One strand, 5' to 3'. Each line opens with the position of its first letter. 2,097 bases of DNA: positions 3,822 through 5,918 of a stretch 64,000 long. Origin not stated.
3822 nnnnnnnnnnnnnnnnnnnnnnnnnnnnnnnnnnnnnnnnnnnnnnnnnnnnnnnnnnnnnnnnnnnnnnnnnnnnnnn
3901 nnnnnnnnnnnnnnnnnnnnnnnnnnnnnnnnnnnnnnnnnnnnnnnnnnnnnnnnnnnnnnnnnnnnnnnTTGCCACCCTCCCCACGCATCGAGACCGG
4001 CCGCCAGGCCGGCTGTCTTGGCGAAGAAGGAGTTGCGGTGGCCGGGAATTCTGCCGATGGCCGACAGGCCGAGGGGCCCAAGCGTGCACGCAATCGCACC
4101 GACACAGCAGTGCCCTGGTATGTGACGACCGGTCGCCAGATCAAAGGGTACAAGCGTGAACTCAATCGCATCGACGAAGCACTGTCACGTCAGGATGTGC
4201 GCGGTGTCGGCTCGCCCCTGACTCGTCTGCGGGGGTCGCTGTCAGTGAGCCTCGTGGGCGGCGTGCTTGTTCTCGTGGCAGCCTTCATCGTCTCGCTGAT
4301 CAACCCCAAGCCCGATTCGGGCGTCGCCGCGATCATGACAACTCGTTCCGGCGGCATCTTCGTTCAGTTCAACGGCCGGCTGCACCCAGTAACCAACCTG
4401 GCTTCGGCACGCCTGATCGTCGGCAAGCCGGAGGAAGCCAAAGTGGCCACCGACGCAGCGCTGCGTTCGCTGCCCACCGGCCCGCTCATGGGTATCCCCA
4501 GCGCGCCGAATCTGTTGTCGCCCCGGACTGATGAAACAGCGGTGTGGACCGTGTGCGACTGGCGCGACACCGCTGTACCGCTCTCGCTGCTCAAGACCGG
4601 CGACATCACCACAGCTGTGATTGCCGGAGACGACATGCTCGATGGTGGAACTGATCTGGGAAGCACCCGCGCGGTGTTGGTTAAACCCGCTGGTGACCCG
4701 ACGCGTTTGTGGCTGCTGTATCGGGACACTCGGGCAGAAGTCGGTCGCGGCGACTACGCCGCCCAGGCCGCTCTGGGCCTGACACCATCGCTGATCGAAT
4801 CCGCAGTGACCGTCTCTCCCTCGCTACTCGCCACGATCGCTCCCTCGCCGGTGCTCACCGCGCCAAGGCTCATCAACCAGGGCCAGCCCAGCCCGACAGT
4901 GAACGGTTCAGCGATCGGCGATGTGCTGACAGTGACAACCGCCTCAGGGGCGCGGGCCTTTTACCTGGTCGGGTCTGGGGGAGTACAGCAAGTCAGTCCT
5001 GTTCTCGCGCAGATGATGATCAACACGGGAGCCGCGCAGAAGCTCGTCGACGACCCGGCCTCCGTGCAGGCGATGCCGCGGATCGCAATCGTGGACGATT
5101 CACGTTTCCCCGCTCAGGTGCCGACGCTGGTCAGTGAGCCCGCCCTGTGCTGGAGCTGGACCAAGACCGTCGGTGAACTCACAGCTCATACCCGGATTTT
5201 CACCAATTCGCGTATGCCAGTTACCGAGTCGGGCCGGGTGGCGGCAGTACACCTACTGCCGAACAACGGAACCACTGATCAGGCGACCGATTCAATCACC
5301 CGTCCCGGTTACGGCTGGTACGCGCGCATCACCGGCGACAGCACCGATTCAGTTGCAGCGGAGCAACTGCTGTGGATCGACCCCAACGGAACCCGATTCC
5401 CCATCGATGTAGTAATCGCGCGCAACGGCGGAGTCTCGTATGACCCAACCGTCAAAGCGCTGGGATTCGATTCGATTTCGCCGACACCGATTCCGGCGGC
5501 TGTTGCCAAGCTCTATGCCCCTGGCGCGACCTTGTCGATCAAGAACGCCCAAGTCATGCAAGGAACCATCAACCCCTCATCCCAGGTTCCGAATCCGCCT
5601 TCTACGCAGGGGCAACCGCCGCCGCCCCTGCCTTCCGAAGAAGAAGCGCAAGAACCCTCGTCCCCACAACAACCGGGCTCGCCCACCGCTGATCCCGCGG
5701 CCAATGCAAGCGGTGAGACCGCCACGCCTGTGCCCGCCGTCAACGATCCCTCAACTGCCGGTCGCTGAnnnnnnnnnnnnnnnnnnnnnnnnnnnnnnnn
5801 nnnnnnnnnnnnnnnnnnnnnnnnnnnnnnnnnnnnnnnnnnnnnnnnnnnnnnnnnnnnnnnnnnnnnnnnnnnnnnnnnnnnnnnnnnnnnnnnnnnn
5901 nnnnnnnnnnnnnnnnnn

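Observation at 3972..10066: ESX/type VII secretion core genes (EccB + three-domain EccC) on a mobile element, first operon after an operator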

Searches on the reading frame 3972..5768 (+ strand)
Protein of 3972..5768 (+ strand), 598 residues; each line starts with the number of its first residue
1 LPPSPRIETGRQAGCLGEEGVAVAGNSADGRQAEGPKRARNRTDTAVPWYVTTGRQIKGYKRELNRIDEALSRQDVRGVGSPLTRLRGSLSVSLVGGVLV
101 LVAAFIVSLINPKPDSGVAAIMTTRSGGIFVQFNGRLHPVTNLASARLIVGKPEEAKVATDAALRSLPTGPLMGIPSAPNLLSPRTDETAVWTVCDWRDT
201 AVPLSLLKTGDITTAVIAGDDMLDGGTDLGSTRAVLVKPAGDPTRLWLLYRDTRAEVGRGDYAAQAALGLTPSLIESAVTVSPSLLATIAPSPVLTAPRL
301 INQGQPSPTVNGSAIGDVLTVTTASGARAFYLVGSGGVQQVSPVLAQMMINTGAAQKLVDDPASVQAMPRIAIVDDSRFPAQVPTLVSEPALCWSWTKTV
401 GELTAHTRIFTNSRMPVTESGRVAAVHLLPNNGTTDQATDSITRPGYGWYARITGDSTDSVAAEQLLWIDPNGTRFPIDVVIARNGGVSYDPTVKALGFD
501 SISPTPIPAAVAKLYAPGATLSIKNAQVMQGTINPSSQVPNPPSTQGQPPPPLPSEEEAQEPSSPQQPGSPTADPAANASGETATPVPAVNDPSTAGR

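Call 4: search_protein_families(library=pfam, proteins=[window:3972-5768:+], max_evalue=0.01)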
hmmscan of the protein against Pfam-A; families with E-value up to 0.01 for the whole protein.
window:3972-5768:+ (598 aa): 1 family
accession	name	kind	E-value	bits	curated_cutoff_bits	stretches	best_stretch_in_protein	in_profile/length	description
PF05108.18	T7SS_ESX1_EccB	-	9.3e-94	315.2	27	1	51-533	3-472/474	Type VII secretion system ESX-1, transport TM domain B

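Call 28: search_protein_families(library=ncbifam, max_evalue=0.01, proteins=[window:4038-5768:+])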
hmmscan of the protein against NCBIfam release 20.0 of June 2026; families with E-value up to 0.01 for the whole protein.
window:4038-5768:+ (576 aa): 1 family
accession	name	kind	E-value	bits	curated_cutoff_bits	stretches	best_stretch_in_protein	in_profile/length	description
TIGR03919.1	T7SS_EccB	equivalog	1.9e-88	297.3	154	1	30-500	1-457/457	type VII secretion protein EccB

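Call 97: search_dna_similar(query=window:4038-5768:+, collection=phages, mode=protein, max_rows=10)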
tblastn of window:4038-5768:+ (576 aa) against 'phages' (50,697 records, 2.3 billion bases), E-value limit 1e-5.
Records with a match: 2; places in all: 2; records where one place covers at least 80% of the query: 0.
Best place of each record, by identity: <60% 2.
By first word of the organism name: Mycobacterium 2.
By host as written in the record: Mycobacteroides abscessus subsp. bolletii F1725 1; Mycobacterium abscessus subsp. bolletii strain F1660 1.
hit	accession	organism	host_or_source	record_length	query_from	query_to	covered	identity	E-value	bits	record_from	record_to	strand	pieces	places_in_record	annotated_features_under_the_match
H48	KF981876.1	Mycobacterium phage ADLER F1725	Mycobacteroides abscessus subsp. ...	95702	82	511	75%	24.9%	4e-14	82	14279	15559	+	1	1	hypothetical protein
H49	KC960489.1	Mycobacterium phage Adler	Mycobacterium abscessus subsp. bolletii ...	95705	82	511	75%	24.9%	4e-14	82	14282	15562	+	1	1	hypothetical protein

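Call 98: search_dna_similar(query=window:4038-5768:+, collection=plasmids, mode=protein, max_rows=15)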
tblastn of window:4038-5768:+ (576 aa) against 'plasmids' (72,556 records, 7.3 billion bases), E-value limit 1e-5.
Records with a match: 106; places in all: 110; records where one place covers at least 80% of the query: 82.
Best place of each record, by identity: 60-80% 1; <60% 105.
By first word of the organism name: Mycobacterium 63; Mycolicibacterium 20; Streptomyces 10; Mycobacteroides 5; Tsukamurella 3; Rhodococcus 2; Nocardia 2; Candidatus 1.
By predicted mobility (MOB-suite, as given by PLSDB): non-mobilizable 53; mobilizable 53.
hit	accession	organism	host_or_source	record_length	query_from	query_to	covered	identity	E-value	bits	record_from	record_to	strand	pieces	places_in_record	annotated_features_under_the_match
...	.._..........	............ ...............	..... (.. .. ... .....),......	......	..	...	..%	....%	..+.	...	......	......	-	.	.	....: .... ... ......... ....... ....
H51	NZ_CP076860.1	Mycobacterium avium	Homo sapiens,sputum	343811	28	513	84%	40.7%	2e-93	321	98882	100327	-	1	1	eccB: type VII secretion protein EccB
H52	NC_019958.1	Mycobacterium sp. JS623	-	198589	15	511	86%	39.2%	6e-92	317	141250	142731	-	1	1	eccB: type VII secretion protein EccB | eccA: type VII secretion AAA-ATPase EccA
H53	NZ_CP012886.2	Mycobacterium intracellulare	sputum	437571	28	513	84%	38.4%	9e-87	301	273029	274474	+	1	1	eccB: type VII secretion protein EccB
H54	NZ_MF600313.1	Mycolicibacterium sp. CBMA 213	Soil,soil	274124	28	508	84%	38.8%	3e-91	315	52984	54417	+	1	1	eccB: type VII secretion protein EccB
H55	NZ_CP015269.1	Mycobacterium intracellulare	cell culture,heated-cooler unit water ...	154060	18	508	85%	37.8%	8e-81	284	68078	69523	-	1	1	eccB: type VII secretion protein EccB | AAA family ATPase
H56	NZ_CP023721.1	Rhodococcus sp. H-CA8f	Sediment,marine sediment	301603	26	511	84%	37.1%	2e-76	271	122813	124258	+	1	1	eccB: type VII secretion protein EccB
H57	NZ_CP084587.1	Mycobacterium intracellulare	water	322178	14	500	85%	36.6%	1e-75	269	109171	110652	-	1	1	eccB: type VII secretion protein EccB | eccA: type VII secretion AAA-ATPase EccA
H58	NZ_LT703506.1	Mycobacterium intracellulare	natural / free-living,environmental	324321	14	500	85%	36.6%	1e-75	269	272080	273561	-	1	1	eccB: type VII secretion protein EccB | eccA: type VII secretion AAA-ATPase EccA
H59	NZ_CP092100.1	Rhodococcus qingshengii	soil,petroleum-contaminated soil, ...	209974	26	511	84%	36.3%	2e-70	254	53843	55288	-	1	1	eccB: type VII secretion protein EccB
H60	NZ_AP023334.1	Mycolicibacterium sp. TY66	-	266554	28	508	84%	36.2%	3e-72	259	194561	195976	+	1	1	eccB: type VII secretion protein EccB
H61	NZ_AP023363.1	Mycolicibacterium sp. TY81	-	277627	28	508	84%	36.2%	3e-72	259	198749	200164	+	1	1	eccB: type VII secretion protein EccB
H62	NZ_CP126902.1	Mycolicibacterium vanbaalenii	cell culture,soil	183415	13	508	86%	32.0%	2e-40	164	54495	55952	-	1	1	eccB: type VII secretion protein EccB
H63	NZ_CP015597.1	Mycobacterium adipatum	-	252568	13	508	86%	31.1%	2e-36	152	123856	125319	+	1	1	eccB: type VII secretion protein EccB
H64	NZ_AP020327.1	Mycobacterium avium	-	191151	10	517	88%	30.2%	4e-38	158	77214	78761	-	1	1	eccB: type VII secretion protein EccB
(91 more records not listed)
